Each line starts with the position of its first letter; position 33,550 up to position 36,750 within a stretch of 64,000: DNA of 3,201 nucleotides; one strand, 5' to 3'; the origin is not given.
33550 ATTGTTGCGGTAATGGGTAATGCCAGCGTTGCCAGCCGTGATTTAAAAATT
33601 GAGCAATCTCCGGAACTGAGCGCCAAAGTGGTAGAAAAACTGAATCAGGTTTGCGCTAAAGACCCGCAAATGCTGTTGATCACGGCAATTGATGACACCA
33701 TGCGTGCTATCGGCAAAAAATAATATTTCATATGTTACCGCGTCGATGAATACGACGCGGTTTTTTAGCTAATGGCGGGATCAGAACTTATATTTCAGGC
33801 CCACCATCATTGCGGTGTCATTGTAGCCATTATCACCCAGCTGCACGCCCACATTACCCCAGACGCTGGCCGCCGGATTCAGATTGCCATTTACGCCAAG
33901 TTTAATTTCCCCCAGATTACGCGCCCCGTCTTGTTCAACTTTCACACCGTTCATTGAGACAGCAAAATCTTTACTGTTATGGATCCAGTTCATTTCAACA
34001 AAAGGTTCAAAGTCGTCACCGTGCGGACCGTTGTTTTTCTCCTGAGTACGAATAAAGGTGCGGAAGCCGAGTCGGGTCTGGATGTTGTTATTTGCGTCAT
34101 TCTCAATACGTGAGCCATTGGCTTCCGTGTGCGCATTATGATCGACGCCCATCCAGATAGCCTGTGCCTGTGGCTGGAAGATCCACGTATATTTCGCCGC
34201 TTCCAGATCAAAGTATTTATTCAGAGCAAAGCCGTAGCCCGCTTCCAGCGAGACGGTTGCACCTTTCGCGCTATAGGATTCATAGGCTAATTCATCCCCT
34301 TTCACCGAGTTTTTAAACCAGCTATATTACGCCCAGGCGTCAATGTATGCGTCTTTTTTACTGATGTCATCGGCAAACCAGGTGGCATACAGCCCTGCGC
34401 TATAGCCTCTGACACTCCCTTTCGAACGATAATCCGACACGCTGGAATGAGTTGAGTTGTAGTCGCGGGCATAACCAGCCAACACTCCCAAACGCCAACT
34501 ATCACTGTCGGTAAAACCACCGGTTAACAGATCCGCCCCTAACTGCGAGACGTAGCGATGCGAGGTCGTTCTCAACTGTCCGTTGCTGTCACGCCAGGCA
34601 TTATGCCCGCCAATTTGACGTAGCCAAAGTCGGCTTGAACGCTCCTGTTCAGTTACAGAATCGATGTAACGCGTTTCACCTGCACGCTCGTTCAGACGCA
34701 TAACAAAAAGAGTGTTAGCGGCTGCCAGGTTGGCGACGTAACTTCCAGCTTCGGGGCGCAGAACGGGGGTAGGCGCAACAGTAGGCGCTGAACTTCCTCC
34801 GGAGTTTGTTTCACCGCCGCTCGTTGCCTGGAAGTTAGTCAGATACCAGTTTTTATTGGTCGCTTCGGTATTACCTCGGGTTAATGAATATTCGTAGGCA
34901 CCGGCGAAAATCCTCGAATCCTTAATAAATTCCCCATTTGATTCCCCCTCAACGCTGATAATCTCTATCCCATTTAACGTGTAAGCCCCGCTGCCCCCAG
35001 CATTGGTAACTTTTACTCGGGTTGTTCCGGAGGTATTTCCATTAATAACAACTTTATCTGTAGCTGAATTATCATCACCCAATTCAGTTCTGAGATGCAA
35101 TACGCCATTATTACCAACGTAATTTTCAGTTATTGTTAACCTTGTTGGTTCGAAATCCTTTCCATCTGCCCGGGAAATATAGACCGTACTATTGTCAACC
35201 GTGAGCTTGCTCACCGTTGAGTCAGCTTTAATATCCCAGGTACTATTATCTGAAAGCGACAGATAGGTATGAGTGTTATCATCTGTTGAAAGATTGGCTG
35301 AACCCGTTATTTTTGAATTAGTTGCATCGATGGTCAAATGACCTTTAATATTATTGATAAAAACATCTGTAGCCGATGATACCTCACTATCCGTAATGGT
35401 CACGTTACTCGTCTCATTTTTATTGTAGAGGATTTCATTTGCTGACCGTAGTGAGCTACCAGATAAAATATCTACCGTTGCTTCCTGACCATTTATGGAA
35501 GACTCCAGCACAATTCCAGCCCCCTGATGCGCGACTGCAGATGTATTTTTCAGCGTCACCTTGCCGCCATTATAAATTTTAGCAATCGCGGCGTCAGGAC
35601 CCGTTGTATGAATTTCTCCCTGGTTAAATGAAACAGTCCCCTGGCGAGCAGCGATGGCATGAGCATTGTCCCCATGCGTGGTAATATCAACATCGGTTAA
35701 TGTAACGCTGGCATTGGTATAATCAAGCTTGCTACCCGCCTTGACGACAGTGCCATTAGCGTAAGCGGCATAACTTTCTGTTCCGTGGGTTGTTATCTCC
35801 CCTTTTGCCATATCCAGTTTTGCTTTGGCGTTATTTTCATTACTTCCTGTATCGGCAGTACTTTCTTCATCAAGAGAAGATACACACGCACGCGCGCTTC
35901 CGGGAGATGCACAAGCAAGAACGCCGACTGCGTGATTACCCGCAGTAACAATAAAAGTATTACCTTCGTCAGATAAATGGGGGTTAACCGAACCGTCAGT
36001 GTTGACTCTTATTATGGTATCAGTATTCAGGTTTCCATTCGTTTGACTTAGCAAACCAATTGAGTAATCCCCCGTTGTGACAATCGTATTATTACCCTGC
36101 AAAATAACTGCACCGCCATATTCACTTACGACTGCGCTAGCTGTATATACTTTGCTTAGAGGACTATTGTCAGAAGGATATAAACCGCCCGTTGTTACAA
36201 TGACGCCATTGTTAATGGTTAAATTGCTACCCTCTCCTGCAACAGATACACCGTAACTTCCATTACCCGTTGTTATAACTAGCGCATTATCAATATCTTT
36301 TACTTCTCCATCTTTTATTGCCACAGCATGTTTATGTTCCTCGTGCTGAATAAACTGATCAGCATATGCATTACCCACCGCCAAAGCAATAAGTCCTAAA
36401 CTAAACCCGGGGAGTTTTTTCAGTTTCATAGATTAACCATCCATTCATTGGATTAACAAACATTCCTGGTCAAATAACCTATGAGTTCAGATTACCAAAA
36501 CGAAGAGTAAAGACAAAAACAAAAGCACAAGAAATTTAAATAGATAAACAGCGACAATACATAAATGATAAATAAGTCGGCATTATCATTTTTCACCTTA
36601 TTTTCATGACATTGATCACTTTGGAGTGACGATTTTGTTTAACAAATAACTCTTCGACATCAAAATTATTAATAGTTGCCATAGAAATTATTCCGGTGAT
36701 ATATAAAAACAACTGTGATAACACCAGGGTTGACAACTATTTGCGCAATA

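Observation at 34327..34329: Autotransporter ycgH is inactivated by a single nonsense codon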

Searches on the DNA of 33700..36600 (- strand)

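Call 4: search_dna_similar(query=window:33700-36600:-, collection=ecoli_genomes, mode=near, max_rows=40, rows=spread)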
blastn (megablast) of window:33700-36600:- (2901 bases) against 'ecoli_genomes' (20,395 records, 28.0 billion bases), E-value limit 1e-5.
Records with a match: 5112; places in all: 5263; records where one place covers at least 80% of the query: 1784.
Genomes with a match: 5110 of 5426; with a place that covers at least 80% of the query: 1783. Places per genome that has any: lowest 1, median 1, highest 2. On chromosomes: 5251 places; on plasmids: 12.
Best place of each record, by identity: >=99% 3; 95-99% 5087; 90-95% 22.
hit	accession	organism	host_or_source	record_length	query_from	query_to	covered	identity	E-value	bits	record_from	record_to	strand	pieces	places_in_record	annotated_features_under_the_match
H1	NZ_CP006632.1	Escherichia coli PCN033 strain PCN033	-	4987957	1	2901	100%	100.0%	0e+0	5358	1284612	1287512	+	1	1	ECIAI39_1904 family autotransporter adhesin | ymgD: YmgD family protein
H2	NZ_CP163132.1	Escherichia coli strain W4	Homo sapiens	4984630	1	2901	100%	98.1%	0e+0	5053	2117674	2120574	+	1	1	ECIAI39_1904 family autotransporter adhesin | ymgD: YmgD family protein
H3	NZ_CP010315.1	Escherichia coli strain 789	Turkey with septicemic infection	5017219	1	2901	100%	96.7%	0e+0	4856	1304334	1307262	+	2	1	ECIAI39_1904 family autotransporter adhesin | ymgD: YmgD family protein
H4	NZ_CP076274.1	Escherichia coli strain P393-F10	Homo sapiens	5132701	1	2901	100%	96.4%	0e+0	4774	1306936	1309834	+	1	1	autotransporter outer membrane beta-barrel domain-containing protein | hypothetical protein | ymgD: YmgD family protein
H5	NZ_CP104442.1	Escherichia coli strain HBUT-L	missing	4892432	1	2901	100%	96.3%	0e+0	4769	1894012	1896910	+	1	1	autotransporter outer membrane beta-barrel domain-containing protein | hypothetical protein | ymgD: YmgD family protein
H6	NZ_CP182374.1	Escherichia coli strain bR_120_Kylling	-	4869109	1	2901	100%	96.3%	0e+0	4763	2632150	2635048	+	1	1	autotransporter outer membrane beta-barrel domain-containing protein | hypothetical protein | ymgD: YmgD family protein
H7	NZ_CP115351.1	Escherichia coli strain CUVET21-37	cat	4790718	1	2901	100%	96.3%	0e+0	4758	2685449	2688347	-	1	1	autotransporter outer membrane beta-barrel domain-containing protein | hypothetical protein | ymgD: YmgD family protein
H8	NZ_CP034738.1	Escherichia coli strain L65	missing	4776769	1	2901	100%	96.3%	0e+0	4756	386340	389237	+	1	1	autotransporter outer membrane beta-barrel domain-containing protein | hypothetical protein | ymgD: YmgD family protein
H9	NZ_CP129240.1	Escherichia coli strain 1344_LBHALD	Homo sapiens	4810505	1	2901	100%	96.2%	0e+0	4752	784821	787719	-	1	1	autotransporter outer membrane beta-barrel domain-containing protein | hypothetical protein | ymgD: YmgD family protein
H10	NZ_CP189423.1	Escherichia coli strain N2512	Homo sapiens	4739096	1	2901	100%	96.2%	0e+0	4752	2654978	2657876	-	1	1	autotransporter outer membrane beta-barrel domain-containing protein | hypothetical protein | ymgD: YmgD family protein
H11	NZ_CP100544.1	Escherichia coli strain LH09-a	Gallus gallus domesticus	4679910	1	2901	100%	96.2%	0e+0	4747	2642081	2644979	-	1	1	autotransporter outer membrane beta-barrel domain-containing protein | hypothetical protein | ymgD: YmgD family protein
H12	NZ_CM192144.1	Escherichia coli strain Ec-U5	Homo sapiens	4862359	1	2901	100%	96.2%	0e+0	4747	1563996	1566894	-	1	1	autotransporter outer membrane beta-barrel domain-containing protein | hypothetical protein | ymgD: YmgD family protein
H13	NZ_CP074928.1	Escherichia coli strain 07_3636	Homo sapiens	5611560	1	2901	100%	96.2%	0e+0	4741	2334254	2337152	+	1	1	autotransporter outer membrane beta-barrel domain-containing protein | hypothetical protein | ymgD: YmgD family protein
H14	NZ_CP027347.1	Escherichia coli strain 2013C-4361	missing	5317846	1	2901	100%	96.1%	0e+0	4734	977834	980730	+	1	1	autotransporter outer membrane beta-barrel domain-containing protein (x2) | hypothetical protein | ymgD: YmgD family protein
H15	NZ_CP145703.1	Escherichia coli strain S1-CAM-04-C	Homo sapiens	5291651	1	2901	45%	98.0%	0e+0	2283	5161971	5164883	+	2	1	ycgH: autotransporter YcgH | ymgD: YmgD family protein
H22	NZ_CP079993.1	Escherichia coli strain EV36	laboratory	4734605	1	2901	45%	97.0%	0e+0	2211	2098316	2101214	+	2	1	ycgH: autotransporter YcgH | ymgD: YmgD family protein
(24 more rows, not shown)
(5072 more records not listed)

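Call 5: get_annotated_region(hit=H1, flank=3000)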
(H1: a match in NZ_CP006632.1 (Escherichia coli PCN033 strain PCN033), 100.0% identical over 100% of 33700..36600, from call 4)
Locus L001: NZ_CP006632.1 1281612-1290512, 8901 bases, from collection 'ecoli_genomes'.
description: Escherichia coli PCN033 chromosome, complete genome
organism: Escherichia coli PCN033 strain PCN033 (NCBI taxid 1001989)
replicon: chromosome; assembly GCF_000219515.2
host: -; source: -; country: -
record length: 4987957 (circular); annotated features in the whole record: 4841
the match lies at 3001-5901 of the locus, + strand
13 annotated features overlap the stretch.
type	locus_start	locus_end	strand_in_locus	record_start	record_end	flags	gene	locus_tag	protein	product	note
CDS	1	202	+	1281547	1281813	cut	ariR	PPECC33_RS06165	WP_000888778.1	biofilm/acid-resistance regulator AriR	-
CDS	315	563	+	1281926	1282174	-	ymgC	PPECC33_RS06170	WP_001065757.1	protein YmgC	-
CDS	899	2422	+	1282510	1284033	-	pdeG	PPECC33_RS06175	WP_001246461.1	EAL domain-containing protein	-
CDS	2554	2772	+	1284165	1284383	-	ymgF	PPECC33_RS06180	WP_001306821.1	cell division-associated protein YmgF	-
CDS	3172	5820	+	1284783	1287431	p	-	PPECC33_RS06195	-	ECIAI39_1904 family autotransporter adhesin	internal stop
CDS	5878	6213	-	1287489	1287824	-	ymgD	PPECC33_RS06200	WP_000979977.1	YmgD family protein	-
CDS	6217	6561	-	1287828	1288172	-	ymgG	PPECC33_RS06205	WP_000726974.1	YMGG-like glycine zipper-containing protein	-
CDS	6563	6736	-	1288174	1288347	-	-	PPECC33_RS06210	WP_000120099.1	hypothetical protein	-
CDS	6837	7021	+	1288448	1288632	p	-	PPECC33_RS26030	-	protein YmgJ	frameshifted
CDS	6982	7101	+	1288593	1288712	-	-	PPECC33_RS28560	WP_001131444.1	hypothetical protein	-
CDS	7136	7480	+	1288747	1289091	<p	-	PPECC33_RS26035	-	autotransporter outer membrane beta-barrel domain-containing protein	incomplete; partial in the middle of a contig; missing N-terminus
CDS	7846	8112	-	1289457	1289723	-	minE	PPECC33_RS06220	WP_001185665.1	cell division topological specificity factor MinE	-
CDS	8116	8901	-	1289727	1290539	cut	minD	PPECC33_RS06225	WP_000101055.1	septum site-determining protein MinD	-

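Call 6: get_annotated_region(hit=H2, flank=3000)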
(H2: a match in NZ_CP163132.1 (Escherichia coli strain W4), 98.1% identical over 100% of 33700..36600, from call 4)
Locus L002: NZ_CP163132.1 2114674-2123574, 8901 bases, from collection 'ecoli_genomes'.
description: Escherichia coli strain W4 isolate China:Kunming chromosome, complete genome
organism: Escherichia coli strain W4 (NCBI taxid 562)
replicon: chromosome; assembly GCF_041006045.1
host: Homo sapiens; source: secretion; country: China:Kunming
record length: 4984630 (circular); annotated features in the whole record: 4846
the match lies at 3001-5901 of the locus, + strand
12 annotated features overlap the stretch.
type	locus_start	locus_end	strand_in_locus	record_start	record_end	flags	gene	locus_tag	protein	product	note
CDS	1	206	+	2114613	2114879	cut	ariR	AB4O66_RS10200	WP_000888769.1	biofilm/acid-resistance regulator AriR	-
CDS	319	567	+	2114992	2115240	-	ymgC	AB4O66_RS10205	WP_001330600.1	protein YmgC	-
CDS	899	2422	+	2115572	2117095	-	pdeG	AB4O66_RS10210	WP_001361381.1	cyclic diguanylate phosphodiesterase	-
CDS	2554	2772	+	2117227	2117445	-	ymgF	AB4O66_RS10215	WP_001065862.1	cell division-associated protein YmgF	-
CDS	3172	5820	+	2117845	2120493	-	-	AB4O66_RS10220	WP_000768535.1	ECIAI39_1904 family autotransporter adhesin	-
CDS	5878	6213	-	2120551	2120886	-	ymgD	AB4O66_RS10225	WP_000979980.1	YmgD family protein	-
CDS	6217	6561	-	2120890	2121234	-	ymgG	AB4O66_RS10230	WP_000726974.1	YMGG-like glycine zipper-containing protein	-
CDS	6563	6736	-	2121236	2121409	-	-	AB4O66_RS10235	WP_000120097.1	hypothetical protein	-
CDS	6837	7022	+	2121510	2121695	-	-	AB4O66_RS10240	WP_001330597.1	hypothetical protein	-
CDS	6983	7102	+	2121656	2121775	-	-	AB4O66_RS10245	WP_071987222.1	ATPase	-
CDS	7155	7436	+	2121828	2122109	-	-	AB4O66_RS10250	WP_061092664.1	autotransporter outer membrane beta-barrel domain-containing protein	-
CDS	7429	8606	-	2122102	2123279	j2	-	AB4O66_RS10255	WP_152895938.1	IS3 family transposase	programmed frameshift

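Call 7: get_annotated_region(hit=H3, flank=3000)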
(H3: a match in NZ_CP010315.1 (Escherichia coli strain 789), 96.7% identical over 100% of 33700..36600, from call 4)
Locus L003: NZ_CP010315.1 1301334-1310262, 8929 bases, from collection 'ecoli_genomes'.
description: Escherichia coli strain 789 chromosome, complete genome
organism: Escherichia coli strain 789 (NCBI taxid 562)
replicon: chromosome; assembly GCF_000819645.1
host: -; source: Turkey with septicemic infection; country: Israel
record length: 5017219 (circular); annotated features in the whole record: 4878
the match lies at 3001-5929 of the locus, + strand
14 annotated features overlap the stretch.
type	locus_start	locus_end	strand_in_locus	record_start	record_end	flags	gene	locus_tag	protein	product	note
CDS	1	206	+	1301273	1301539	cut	ariR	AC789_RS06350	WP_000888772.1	biofilm/acid-resistance regulator AriR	-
CDS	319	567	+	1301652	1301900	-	ymgC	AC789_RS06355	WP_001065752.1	protein YmgC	-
CDS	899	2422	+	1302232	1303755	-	pdeG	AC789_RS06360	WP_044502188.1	EAL domain-containing protein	-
CDS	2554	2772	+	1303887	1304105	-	ymgF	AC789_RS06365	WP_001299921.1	cell division-associated protein YmgF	-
CDS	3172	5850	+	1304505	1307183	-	-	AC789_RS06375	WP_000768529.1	ECIAI39_1904 family autotransporter adhesin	-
CDS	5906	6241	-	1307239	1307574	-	ymgD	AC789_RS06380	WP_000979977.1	YmgD family protein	-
CDS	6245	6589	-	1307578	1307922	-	ymgG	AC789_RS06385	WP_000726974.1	YMGG-like glycine zipper-containing protein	-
CDS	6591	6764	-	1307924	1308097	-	ymgI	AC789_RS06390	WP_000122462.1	protein YmgI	-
CDS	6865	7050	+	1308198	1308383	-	ymgJ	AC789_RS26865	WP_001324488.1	protein YmgJ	-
CDS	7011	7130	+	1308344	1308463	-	-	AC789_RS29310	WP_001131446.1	hypothetical protein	-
CDS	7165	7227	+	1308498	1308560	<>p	-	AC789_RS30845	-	hypothetical protein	incomplete; partial in the middle of a contig; missing N-terminus and C-terminus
CDS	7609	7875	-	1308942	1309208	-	minE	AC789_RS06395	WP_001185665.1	cell division topological specificity factor MinE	-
CDS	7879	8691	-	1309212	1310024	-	minD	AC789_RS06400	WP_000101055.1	septum site-determining protein MinD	-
CDS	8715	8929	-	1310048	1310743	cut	minC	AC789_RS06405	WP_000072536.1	septum site-determining protein MinC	-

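Call 8: get_annotated_region(hit=H4, flank=3000)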
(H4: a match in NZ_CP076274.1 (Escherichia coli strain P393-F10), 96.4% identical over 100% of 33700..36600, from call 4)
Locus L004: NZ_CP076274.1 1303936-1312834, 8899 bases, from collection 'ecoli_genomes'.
description: Escherichia coli strain P393-F10 chromosome, complete genome
organism: Escherichia coli strain P393-F10 (NCBI taxid 562)
replicon: chromosome; assembly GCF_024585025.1
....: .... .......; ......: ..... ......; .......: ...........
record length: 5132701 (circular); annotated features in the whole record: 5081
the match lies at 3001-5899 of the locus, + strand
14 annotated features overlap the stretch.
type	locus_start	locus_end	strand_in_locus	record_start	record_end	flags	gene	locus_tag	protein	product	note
CDS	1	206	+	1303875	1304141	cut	ariR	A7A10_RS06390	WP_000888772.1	biofilm/acid-resistance regulator AriR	-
CDS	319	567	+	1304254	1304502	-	ymgC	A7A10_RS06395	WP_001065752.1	protein YmgC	-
CDS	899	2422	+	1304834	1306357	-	pdeG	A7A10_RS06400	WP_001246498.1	EAL domain-containing protein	-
CDS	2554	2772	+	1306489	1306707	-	ymgF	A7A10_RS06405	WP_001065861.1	cell division-associated protein YmgF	-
CDS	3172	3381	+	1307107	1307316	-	-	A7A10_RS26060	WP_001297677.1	hypothetical protein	-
CDS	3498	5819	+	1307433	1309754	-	-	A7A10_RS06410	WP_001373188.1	autotransporter outer membrane beta-barrel domain-containing protein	-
CDS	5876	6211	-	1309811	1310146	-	ymgD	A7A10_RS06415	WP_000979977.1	YmgD family protein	-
CDS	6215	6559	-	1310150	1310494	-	ymgG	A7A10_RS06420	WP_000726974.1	YMGG-like glycine zipper-containing protein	-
CDS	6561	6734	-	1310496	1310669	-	ymgI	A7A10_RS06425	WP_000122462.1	protein YmgI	-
CDS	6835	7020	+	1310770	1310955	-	ymgJ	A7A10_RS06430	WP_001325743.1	protein YmgJ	-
CDS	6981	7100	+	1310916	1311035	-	-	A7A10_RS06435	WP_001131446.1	hypothetical protein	-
CDS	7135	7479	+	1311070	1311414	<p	-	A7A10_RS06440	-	autotransporter outer membrane beta-barrel domain-containing protein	incomplete; partial in the middle of a contig; missing N-terminus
CDS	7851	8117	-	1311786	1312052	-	minE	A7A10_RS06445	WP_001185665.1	cell division topological specificity factor MinE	-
CDS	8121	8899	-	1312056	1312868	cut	minD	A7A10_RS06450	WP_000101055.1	septum site-determining protein MinD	-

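Call 10: search_dna_similar(query=window:34301-34359:-, collection=ecoli_genomes, mode=near, max_rows=30)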
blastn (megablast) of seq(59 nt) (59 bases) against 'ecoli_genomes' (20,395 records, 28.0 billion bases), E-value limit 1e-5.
Records with a match: 3881; places in all: 3882; records where one place covers at least 80% of the query: 3881.
Genomes with a match: 3880 of 5426; with a place that covers at least 80% of the query: 3880. Places per genome that has any: lowest 1, median 1, highest 2. On chromosomes: 3875 places; on plasmids: 7.
Best place of each record, by identity: >=99% 3; 95-99% 2205; 90-95% 1673.
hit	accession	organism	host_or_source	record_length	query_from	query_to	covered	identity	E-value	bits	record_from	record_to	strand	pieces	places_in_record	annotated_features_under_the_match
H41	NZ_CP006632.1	Escherichia coli PCN033 strain PCN033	-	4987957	1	59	100%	100.0%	6e-22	110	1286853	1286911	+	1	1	ECIAI39_1904 family autotransporter adhesin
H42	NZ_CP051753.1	Escherichia coli strain SCU-102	Homo sapiens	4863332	1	59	100%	100.0%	6e-22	110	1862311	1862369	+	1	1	ECIAI39_1904 family autotransporter adhesin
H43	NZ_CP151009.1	Escherichia coli strain 19KM1776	Dog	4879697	1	59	100%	100.0%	6e-22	110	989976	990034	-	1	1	ECIAI39_1904 family autotransporter adhesin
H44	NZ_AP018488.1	Escherichia coli O157:H7 strain PV15-279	Homo sapiens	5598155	1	59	100%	96.6%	1e-18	99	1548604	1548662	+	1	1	ECIAI39_1904 family autotransporter adhesin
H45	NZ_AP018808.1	Escherichia coli strain E2865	Bos taurus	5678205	1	59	100%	96.6%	1e-18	99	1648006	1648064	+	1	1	autotransporter outer membrane beta-barrel domain-containing protein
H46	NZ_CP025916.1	Escherichia coli strain 120899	Homo sapiens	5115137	1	59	100%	96.6%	1e-18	99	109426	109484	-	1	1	autotransporter outer membrane beta-barrel domain-containing protein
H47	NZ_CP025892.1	Escherichia coli strain 503025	Homo sapiens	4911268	1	59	100%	96.6%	1e-18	99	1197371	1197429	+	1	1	ECIAI39_1904 family autotransporter adhesin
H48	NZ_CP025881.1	Escherichia coli strain 503440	Homo sapiens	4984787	1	59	100%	96.6%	1e-18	99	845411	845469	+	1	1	ECIAI39_1904 family autotransporter adhesin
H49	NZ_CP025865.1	Escherichia coli strain 504211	Homo sapiens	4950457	1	59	100%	96.6%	1e-18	99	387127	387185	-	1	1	ECIAI39_1904 family autotransporter adhesin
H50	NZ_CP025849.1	Escherichia coli strain 600468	Homo sapiens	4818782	1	59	100%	96.6%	1e-18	99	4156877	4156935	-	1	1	autotransporter outer membrane beta-barrel domain-containing protein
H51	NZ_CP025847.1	Escherichia coli strain 602354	Homo sapiens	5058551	1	59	100%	96.6%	1e-18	99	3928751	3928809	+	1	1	autotransporter outer membrane beta-barrel domain-containing protein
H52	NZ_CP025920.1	Escherichia coli strain 103605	Homo sapiens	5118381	1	59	100%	96.6%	1e-18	99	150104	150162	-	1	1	autotransporter outer membrane beta-barrel domain-containing protein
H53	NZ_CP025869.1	Escherichia coli strain 503829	Homo sapiens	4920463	1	59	100%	96.6%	1e-18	99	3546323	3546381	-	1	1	ECIAI39_1904 family autotransporter adhesin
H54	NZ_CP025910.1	Escherichia coli strain 204446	Homo sapiens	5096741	1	59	100%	96.6%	1e-18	99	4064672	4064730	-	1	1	autotransporter outer membrane beta-barrel domain-containing protein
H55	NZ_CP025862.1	Escherichia coli strain 504237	Homo sapiens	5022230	1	59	100%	96.6%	1e-18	99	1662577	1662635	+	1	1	autotransporter outer membrane beta-barrel domain-containing protein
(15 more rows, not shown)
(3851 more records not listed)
